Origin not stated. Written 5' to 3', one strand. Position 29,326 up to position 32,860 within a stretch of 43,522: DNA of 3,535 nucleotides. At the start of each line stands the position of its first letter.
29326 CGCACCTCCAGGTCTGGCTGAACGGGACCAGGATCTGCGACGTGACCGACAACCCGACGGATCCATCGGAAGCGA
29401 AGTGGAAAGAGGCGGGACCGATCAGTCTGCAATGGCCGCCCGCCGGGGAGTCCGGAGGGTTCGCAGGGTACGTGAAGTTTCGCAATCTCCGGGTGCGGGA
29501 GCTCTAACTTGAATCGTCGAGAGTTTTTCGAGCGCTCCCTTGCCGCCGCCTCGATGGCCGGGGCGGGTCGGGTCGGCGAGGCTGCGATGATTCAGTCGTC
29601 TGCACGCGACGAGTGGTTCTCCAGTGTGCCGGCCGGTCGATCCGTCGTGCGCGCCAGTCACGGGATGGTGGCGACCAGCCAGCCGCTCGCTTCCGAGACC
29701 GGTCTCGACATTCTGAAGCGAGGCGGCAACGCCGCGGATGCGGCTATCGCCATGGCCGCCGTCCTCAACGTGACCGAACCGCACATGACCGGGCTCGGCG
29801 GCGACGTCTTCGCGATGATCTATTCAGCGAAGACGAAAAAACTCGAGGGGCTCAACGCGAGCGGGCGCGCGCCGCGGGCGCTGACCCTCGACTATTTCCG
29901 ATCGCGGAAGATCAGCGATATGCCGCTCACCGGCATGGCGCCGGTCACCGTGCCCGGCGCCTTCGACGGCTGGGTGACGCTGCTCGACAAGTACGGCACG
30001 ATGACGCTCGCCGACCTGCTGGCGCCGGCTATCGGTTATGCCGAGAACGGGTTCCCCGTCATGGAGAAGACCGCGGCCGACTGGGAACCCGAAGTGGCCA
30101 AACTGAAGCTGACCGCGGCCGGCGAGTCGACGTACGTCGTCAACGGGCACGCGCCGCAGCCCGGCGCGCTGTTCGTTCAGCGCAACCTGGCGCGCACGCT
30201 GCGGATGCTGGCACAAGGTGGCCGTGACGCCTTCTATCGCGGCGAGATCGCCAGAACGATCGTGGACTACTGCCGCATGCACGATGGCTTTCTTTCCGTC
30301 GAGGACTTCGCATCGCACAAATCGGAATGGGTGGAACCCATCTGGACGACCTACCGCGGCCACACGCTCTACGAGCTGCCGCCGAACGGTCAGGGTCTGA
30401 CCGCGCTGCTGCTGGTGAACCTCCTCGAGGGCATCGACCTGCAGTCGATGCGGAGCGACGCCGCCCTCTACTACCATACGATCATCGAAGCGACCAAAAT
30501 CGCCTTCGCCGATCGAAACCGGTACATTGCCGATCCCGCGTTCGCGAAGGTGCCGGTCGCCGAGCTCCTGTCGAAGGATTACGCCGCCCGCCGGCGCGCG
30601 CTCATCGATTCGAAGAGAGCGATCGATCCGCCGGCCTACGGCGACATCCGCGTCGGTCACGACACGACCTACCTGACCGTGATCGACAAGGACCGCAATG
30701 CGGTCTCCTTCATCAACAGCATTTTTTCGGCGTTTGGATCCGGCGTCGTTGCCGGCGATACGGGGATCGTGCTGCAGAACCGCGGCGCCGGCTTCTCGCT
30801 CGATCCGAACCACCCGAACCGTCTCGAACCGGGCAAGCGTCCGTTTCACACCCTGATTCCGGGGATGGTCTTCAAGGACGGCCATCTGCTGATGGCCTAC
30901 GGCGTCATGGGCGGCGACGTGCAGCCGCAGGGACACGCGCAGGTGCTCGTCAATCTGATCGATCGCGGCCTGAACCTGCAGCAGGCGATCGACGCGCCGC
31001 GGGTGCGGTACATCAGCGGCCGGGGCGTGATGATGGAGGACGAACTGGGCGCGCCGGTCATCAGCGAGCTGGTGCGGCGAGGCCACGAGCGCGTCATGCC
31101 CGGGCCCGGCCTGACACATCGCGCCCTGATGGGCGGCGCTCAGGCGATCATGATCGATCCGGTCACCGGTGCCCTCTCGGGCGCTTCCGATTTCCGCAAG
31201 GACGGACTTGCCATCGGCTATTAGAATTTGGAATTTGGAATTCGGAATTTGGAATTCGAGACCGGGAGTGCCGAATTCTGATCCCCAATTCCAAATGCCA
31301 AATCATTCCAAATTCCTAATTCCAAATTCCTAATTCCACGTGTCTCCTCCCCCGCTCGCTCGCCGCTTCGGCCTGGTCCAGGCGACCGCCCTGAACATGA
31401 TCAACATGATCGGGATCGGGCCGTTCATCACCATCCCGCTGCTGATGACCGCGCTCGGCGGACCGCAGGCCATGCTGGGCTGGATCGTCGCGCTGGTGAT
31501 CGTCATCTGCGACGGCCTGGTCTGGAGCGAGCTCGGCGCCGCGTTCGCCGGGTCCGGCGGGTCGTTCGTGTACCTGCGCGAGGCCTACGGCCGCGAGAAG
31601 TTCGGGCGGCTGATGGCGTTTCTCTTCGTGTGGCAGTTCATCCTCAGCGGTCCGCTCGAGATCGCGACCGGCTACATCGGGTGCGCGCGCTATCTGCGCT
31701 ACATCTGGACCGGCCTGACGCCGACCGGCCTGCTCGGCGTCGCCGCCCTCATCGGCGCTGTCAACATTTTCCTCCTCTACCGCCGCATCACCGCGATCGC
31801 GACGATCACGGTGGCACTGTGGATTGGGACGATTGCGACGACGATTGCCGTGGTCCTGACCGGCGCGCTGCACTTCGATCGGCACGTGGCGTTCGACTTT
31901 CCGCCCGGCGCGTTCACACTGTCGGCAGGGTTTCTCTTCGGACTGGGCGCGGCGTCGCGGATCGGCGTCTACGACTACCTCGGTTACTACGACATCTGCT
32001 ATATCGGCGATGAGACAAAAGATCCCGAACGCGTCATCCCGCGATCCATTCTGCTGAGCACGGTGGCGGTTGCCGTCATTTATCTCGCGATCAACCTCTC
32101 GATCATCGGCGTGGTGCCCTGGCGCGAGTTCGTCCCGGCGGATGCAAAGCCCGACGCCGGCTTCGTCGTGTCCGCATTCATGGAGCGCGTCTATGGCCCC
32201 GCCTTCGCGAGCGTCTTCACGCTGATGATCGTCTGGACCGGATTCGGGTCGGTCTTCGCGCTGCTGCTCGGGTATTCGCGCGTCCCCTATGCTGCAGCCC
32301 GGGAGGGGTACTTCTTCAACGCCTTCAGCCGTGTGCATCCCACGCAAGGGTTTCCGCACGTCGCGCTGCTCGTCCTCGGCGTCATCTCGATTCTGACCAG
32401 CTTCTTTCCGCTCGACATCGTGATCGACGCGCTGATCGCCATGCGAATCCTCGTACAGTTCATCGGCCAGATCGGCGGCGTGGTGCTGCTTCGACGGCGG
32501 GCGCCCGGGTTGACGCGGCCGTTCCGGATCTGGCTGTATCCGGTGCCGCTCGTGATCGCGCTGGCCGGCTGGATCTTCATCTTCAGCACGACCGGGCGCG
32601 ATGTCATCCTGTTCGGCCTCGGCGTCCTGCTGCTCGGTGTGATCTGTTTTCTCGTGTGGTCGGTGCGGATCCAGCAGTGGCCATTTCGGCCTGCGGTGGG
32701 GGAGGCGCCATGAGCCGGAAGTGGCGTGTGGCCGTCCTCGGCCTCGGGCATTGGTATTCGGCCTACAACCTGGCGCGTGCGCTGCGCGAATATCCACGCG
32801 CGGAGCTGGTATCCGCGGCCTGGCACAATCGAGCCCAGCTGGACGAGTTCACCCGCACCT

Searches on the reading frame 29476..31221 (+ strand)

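Call 88: search_protein_families(library=pfam, proteins=[window:29476-31221:+], max_evalue=0.00001)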
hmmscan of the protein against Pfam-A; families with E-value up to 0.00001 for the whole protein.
window:29476-31221:+ (582 aa): 1 family
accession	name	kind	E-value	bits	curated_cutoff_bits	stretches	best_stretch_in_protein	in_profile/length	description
PF01019.26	G_glu_transpept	-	5.8e-157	524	27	1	78-577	2-512/512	Gamma-glutamyltranspeptidase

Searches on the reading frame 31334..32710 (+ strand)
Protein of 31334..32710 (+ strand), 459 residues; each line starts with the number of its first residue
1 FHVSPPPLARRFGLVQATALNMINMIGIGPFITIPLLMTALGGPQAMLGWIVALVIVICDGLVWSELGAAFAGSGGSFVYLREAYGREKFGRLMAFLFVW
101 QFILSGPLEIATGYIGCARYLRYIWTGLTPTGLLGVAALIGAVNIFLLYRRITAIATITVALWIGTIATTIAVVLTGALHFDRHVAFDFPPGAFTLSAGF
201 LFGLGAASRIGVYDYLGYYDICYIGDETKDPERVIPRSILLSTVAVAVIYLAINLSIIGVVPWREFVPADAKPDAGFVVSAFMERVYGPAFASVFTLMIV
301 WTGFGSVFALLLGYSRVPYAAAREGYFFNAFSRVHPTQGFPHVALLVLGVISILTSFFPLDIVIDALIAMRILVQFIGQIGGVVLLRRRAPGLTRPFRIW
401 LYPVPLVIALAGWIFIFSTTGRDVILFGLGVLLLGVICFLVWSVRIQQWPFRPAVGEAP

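Call 88: search_protein_families(library=pfam, proteins=[window:31334-32710:+], max_evalue=0.00001)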
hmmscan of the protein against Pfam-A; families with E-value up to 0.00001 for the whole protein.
window:31334-32710:+ (459 aa): 2 families
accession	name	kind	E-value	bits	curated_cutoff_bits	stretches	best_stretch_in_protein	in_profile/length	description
PF13520.12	AA_permease_2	-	6.5e-38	131.2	27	1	12-417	1-405/427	Amino acid permease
PF00324.27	AA_permease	-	5.2e-23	81.9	24.6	1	20-420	5-420/470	Amino acid permease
